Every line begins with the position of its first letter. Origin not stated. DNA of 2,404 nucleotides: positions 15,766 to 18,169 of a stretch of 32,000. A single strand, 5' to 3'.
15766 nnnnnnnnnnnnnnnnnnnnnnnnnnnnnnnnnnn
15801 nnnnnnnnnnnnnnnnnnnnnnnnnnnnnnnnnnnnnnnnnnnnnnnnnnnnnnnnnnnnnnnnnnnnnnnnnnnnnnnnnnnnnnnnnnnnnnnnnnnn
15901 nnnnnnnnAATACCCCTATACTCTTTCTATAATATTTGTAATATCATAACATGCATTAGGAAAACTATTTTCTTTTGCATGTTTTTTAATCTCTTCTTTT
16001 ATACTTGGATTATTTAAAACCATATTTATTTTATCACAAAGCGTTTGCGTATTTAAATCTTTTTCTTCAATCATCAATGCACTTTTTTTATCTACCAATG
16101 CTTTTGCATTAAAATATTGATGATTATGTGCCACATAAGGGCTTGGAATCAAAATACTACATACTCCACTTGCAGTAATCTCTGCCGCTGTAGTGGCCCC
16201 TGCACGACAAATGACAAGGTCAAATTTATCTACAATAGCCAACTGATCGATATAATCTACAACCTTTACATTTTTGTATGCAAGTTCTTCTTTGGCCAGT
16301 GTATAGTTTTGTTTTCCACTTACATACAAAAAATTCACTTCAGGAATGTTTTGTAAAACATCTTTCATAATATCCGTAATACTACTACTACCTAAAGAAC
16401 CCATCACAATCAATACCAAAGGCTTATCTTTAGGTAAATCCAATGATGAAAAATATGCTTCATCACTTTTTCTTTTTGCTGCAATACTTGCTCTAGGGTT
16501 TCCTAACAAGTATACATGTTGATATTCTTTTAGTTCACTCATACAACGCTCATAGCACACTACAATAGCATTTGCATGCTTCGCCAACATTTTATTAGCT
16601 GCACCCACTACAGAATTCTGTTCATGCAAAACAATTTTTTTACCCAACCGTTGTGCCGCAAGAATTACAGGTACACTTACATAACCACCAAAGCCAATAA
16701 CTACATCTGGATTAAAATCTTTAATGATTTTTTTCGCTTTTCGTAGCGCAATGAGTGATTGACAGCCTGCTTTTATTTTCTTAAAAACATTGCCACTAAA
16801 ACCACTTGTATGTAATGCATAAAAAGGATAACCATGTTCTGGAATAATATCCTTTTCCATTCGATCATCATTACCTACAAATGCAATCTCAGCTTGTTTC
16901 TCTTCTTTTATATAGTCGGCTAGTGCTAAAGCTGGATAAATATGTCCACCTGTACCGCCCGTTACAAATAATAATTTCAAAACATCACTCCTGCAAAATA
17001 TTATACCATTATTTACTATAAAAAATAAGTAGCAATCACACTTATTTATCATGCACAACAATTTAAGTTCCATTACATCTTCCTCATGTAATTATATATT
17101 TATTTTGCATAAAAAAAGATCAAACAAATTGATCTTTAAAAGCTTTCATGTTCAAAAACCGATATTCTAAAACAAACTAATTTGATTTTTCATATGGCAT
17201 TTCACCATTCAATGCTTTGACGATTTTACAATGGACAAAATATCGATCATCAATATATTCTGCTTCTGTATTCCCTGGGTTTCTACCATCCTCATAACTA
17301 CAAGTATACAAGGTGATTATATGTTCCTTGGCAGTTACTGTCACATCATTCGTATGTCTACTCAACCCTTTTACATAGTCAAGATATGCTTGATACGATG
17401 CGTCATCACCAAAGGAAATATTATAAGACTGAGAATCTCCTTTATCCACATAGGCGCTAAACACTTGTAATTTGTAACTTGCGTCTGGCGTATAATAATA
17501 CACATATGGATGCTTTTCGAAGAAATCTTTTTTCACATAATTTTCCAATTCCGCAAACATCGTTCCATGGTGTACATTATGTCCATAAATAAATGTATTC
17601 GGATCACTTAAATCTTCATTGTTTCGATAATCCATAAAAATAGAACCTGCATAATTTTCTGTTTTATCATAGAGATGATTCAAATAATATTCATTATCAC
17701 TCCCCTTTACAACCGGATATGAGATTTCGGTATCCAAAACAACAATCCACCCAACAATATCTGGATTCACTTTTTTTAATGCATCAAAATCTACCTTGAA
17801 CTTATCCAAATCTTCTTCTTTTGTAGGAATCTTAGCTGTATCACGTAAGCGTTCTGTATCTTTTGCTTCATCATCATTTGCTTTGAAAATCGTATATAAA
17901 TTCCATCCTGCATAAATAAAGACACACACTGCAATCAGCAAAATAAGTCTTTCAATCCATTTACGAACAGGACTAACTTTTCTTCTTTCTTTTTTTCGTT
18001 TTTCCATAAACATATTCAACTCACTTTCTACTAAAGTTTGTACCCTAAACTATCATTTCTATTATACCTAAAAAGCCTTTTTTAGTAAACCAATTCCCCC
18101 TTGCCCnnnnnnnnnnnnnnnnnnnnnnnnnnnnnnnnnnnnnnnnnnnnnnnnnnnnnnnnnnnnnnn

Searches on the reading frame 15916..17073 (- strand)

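Call 24: search_protein_families(library=pfam, proteins=[window:15916-17073:-])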
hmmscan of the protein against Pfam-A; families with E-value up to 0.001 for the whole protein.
window:15916-17073:- (385 aa): 2 families
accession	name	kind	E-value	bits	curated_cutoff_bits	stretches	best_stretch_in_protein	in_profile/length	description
PF03033.26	Glyco_transf_28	-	1.3e-37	129.4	26.2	1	35-171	2-138/139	Glycosyltransferase family 28 N-terminal domain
PF04101.22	Glyco_tran_28_C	-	2.4e-31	109.4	22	1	220-373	2-161/166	Glycosyltransferase family 28 C-terminal domain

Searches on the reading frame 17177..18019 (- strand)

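Call 24: search_protein_families(library=pfam, proteins=[window:17177-18019:-])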
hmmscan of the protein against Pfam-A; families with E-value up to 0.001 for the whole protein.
window:17177-18019:- (280 aa): 1 family
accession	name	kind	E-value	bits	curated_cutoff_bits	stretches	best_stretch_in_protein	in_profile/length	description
PF04203.18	Sortase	-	1.9e-12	47.4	26.6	1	96-245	5-112/125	Sortase domain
